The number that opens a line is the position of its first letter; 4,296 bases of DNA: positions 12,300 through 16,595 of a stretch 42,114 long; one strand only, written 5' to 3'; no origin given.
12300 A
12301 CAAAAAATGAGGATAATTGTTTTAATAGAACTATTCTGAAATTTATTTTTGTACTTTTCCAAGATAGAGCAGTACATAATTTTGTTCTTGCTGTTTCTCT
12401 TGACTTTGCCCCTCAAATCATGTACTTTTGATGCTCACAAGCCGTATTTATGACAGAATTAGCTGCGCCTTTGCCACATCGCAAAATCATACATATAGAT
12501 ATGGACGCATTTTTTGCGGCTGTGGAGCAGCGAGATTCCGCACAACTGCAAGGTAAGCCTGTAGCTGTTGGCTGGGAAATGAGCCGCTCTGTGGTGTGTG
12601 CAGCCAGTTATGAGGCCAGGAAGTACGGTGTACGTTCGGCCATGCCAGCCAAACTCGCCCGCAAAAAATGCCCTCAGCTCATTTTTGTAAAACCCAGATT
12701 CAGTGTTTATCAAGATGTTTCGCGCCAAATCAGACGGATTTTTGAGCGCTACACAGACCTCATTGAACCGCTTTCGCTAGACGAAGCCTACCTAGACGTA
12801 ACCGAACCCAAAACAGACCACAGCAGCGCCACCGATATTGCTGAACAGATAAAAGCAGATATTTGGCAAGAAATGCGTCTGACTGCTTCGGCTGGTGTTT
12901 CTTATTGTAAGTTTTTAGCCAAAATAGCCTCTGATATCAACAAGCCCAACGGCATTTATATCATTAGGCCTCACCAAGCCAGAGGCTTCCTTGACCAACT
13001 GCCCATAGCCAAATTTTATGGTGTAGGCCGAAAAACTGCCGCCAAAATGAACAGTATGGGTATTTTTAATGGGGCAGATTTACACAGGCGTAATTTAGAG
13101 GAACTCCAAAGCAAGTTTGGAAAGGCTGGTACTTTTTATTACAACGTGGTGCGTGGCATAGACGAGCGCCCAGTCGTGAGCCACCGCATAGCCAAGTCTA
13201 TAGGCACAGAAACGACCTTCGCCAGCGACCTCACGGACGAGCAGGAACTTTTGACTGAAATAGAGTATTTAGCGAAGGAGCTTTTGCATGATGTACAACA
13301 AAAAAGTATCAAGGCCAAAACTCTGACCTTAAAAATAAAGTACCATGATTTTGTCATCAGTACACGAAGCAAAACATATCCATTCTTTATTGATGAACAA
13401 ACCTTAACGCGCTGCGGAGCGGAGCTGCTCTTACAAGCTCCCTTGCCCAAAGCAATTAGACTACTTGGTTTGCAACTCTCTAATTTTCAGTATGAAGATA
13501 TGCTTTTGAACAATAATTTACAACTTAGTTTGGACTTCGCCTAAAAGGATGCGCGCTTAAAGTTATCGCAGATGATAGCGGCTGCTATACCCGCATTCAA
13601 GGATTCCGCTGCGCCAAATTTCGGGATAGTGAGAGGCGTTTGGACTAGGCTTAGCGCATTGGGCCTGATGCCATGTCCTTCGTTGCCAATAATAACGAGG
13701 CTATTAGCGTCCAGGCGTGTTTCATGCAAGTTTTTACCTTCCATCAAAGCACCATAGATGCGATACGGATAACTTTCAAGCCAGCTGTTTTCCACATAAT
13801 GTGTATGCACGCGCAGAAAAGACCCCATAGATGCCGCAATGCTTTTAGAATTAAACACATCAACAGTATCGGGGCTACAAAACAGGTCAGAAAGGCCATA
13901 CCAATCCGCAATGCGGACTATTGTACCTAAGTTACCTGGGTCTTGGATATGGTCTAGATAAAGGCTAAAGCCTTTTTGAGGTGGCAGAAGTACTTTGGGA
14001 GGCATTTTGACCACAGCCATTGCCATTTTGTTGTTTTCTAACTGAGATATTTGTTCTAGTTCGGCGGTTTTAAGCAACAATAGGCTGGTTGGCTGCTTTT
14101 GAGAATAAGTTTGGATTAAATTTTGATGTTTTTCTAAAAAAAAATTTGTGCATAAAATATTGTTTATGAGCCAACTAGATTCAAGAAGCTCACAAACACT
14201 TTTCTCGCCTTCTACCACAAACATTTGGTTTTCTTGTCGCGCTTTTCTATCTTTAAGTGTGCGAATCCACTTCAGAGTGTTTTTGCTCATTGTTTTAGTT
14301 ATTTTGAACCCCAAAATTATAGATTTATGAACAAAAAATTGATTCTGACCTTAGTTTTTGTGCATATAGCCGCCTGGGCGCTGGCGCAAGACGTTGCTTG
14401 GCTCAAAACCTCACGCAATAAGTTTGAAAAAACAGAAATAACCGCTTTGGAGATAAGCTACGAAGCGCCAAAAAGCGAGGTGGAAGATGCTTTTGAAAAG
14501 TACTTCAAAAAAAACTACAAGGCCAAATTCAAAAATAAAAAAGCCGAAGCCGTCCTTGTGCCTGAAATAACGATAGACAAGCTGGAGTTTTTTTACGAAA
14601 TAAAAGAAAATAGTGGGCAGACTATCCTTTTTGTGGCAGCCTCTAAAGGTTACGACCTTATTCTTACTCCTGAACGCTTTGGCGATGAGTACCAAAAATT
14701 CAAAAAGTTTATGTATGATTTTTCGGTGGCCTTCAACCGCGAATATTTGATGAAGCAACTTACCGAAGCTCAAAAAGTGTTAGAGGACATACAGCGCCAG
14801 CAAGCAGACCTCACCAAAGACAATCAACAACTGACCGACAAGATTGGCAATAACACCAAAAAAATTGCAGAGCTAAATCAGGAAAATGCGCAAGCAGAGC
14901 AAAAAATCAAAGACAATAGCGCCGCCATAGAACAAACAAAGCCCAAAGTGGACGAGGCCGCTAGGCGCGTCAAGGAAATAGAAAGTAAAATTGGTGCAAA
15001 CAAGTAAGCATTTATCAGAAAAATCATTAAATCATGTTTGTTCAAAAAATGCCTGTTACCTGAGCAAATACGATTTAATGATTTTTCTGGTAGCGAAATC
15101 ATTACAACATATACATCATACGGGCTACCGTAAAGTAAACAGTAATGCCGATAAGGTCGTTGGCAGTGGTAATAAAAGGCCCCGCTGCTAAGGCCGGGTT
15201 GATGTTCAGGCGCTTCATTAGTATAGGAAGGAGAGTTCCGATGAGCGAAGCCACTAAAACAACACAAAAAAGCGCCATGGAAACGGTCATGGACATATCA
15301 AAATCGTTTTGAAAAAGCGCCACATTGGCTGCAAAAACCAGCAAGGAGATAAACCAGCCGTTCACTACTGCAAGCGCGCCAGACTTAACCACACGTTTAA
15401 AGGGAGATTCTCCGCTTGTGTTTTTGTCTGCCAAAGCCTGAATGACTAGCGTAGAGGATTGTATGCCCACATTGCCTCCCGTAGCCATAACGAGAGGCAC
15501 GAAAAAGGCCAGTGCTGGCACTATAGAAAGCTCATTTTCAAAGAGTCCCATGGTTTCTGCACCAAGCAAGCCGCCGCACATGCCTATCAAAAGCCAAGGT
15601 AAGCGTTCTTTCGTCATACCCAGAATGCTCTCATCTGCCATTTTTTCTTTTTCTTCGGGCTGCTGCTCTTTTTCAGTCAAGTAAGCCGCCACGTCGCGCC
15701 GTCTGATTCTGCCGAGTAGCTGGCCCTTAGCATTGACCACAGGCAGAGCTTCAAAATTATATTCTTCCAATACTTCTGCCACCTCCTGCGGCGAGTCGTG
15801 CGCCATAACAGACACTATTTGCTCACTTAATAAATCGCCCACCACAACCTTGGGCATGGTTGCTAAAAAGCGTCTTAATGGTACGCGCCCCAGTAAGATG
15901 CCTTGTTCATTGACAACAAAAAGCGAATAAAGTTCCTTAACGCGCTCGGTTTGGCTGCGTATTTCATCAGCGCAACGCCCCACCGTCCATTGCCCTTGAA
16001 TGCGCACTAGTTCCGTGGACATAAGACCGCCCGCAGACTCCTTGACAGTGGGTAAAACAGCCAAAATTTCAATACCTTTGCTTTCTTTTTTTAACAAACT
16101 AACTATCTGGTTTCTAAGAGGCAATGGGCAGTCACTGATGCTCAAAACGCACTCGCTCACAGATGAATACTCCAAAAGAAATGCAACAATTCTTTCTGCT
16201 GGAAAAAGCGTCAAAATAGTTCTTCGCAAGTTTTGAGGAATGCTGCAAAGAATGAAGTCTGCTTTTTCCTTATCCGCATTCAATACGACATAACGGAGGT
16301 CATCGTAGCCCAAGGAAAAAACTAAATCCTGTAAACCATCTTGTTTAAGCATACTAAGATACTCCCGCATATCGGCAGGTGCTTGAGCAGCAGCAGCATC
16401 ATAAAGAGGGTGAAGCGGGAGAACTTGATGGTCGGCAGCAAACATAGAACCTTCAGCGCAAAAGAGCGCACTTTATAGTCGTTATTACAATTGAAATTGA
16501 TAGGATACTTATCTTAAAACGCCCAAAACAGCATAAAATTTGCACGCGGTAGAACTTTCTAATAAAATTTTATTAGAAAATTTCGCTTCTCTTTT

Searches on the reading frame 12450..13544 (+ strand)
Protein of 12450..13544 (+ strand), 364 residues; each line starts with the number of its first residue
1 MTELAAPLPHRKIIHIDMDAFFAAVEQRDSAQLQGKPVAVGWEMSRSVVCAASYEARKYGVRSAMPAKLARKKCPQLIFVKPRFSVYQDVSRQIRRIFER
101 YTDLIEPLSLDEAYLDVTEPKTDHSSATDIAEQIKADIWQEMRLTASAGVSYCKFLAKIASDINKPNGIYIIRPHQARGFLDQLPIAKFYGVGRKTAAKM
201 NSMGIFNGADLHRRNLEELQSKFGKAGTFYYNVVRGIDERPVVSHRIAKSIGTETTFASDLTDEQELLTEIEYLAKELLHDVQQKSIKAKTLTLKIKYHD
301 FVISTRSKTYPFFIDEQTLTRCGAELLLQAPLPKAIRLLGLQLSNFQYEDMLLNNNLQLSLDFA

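Call 57: search_protein_families(library=pfam, proteins=[window:12450-13544:+], max_evalue=0.01)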
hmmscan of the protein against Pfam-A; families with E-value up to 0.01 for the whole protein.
window:12450-13544:+ (364 aa): 5 families
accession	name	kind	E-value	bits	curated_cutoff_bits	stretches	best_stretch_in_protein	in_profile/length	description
PF00817.25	IMS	-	1.2e-52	178.2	23.2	1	16-162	1-148/148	impB/mucB/samB family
PF11799.13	IMS_C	-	2.6e-21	76.5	20.7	1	249-349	2-102/109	impB/mucB/samB family C-terminal domain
PF21999.2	IMS_HHH_1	-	9.2e-09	36.1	27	1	191-238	5-53/53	DNA polymerase-iota, thumb domain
PF11798.14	IMS_HHH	-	7.4e-07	29.5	24.4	1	180-205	7-32/32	IMS family HHH motif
PF21704.3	POLH-Rev1_HhH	-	0.0019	18.8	27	1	184-237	1-56/56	DNApol eta/Rev1, HhH motif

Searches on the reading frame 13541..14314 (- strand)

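Call 57: search_protein_families(library=pfam, proteins=[window:13541-14314:-], max_evalue=0.01)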
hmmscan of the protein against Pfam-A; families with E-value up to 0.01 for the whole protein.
window:13541-14314:- (257 aa): 3 families
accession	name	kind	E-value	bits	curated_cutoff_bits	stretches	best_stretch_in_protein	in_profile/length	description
PF00588.24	SpoU_methylase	-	2.2e-27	96.3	29.7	1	117-249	3-141/142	SpoU rRNA Methylase family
PF22435.1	MRM3-like_sub_bind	-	3.9e-13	50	27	1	12-100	2-84/84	MRM3-like substrate binding domain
PF08032.17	SpoU_sub_bind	-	0.00016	22.4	22.8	1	33-106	1-74/76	RNA 2'-O ribose methyltransferase substrate binding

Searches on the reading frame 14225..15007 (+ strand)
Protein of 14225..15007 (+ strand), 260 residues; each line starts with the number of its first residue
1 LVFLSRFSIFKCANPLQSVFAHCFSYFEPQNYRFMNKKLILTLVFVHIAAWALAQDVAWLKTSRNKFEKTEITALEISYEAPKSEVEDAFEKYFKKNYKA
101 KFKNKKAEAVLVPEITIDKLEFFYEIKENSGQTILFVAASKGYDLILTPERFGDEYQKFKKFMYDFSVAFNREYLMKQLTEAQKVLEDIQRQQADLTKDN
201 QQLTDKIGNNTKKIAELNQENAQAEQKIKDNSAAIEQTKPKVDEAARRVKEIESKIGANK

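Call 57: search_protein_families(library=pfam, proteins=[window:14225-15007:+], max_evalue=0.01)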
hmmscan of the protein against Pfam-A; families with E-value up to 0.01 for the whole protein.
window:14225-15007:+ (260 aa): 4 families
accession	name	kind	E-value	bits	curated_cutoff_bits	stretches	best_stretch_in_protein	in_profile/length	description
PF19220.6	Rod_CreS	-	0.00089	18.8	100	1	178-258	7-87/359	Crescentin, rod domain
PF05816.16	TelA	-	0.0011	18.6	30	1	181-243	98-161/332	Toxic anion resistance protein (TelA)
PF24627.1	PUMA_CC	-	0.0052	17.2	30.1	0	172-207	31-66/74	PUMA coiled-coil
PF08614.16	ATG16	-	0.0064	17.1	33.7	0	177-239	88-150/200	Autophagy protein 16 (ATG16)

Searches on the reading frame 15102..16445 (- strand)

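Call 55: search_protein_families(library=pfam, proteins=[window:15102-16445:-], max_evalue=0.001)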
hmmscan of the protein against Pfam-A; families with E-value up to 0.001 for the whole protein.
window:15102-16445:- (447 aa): 2 families
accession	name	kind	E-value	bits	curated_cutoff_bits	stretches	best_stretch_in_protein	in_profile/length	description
PF01769.21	MgtE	-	8.9e-32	110.4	27.6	1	316-440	1-125/125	Divalent cation transporter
PF00571.33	CBS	-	4.1e-14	53.1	24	1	202-256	1-55/57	CBS domain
